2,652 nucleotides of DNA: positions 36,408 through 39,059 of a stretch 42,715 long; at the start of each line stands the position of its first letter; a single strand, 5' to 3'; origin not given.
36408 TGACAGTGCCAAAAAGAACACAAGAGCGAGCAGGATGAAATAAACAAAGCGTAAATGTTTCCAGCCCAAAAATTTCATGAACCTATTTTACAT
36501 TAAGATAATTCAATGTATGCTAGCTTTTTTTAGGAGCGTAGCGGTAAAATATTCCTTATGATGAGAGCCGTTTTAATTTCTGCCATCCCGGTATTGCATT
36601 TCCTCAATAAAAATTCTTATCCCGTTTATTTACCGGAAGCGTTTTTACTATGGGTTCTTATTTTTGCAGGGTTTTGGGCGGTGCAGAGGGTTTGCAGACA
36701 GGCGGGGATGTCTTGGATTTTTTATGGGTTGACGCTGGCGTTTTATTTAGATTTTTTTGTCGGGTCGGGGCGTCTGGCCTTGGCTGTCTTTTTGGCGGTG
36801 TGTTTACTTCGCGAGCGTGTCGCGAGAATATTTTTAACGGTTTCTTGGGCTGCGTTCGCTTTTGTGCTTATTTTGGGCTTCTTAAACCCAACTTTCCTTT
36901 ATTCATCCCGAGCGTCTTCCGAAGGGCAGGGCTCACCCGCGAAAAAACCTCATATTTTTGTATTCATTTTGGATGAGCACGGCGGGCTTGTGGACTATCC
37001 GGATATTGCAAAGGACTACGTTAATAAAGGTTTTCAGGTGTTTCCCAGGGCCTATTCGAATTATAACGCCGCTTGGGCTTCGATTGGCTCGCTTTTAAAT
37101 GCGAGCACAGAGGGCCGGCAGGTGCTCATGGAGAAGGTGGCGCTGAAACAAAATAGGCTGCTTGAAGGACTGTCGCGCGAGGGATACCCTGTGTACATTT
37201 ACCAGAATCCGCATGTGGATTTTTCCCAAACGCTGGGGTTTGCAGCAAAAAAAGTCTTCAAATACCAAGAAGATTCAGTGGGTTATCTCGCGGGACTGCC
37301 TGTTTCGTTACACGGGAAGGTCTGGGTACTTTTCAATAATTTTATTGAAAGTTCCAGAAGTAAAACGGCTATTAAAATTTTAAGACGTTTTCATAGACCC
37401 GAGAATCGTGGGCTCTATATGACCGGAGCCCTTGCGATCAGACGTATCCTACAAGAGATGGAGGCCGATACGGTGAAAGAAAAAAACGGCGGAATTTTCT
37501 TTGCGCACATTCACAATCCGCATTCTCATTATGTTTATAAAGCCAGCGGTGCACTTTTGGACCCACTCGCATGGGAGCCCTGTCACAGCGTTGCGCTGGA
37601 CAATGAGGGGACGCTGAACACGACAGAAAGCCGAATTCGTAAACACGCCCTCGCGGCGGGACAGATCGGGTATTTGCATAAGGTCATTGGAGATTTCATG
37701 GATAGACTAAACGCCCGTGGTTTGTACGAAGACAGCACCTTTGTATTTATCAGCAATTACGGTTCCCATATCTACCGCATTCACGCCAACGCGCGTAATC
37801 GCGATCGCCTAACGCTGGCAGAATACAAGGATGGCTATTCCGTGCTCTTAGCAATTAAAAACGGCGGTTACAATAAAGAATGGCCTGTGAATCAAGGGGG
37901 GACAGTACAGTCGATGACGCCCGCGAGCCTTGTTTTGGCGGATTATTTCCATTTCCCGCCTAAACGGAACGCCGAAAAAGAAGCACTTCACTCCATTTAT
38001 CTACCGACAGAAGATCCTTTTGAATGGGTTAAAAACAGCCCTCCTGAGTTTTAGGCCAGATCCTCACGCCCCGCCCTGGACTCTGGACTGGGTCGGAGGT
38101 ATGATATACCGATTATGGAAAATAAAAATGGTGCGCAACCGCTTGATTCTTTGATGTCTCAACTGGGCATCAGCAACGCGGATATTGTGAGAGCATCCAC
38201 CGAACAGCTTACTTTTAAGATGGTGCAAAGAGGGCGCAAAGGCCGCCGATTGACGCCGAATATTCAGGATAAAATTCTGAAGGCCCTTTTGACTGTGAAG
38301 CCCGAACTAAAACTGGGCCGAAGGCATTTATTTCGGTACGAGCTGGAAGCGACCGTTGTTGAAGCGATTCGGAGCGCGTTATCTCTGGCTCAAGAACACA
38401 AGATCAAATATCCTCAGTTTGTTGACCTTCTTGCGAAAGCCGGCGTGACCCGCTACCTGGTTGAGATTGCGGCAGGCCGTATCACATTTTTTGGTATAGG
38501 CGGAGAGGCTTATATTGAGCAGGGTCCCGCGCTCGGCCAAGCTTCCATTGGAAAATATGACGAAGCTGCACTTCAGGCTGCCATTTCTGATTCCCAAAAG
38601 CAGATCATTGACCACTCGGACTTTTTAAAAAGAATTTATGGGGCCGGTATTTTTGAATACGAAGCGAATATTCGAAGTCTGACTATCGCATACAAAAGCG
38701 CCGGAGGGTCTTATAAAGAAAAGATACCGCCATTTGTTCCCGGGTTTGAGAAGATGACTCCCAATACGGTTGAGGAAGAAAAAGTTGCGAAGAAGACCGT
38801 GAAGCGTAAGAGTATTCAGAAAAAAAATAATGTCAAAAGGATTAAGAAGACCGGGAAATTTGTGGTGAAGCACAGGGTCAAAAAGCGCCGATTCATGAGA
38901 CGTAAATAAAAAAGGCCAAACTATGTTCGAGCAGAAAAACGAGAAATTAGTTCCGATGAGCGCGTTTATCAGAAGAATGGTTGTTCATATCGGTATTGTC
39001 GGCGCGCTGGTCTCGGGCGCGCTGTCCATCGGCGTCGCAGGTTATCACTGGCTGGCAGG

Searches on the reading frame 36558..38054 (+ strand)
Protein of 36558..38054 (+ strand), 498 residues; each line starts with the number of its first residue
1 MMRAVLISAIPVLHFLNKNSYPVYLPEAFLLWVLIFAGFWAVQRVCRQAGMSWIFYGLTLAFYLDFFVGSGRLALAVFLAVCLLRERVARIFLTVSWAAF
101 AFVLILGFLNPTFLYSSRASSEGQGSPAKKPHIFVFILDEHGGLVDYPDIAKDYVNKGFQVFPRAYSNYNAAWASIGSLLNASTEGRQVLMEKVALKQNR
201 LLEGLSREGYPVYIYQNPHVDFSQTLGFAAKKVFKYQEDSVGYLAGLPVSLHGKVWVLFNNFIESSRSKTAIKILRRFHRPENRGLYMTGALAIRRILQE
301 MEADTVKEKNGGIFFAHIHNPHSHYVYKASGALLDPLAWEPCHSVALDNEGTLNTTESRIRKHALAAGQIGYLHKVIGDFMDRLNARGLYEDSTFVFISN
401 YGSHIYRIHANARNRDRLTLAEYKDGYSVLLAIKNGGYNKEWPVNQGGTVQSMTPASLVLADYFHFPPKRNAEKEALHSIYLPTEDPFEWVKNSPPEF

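Call 49: search_protein_families(library=pfam, proteins=[window:36558-38054:+], max_evalue=0.001)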
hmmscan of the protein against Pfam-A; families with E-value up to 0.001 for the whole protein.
window:36558-38054:+ (498 aa): 1 family
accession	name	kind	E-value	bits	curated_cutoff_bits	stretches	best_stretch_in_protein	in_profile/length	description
PF00884.28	Sulfatase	-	2.8e-07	30.6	25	1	156-425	33-263/301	Sulfatase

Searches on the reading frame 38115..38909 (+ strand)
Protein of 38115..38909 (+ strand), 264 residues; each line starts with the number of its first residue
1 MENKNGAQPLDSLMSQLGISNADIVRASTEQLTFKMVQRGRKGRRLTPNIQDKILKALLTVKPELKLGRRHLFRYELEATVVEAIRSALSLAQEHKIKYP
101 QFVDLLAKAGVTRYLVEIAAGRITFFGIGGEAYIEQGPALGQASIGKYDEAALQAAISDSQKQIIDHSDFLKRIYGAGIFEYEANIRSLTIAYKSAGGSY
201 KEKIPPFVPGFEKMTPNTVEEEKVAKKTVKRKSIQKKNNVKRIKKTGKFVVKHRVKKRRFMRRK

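Call 49: search_protein_families(library=pfam, proteins=[window:38115-38909:+], max_evalue=0.001)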
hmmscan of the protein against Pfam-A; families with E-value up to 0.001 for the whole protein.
window:38115-38909:+ (264 aa): 1 family
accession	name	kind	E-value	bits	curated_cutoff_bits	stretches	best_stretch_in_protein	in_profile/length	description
PF07166.16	DUF1398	-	1.9e-07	31.6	22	1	82-131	64-113/119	Protein of unknown function (DUF1398)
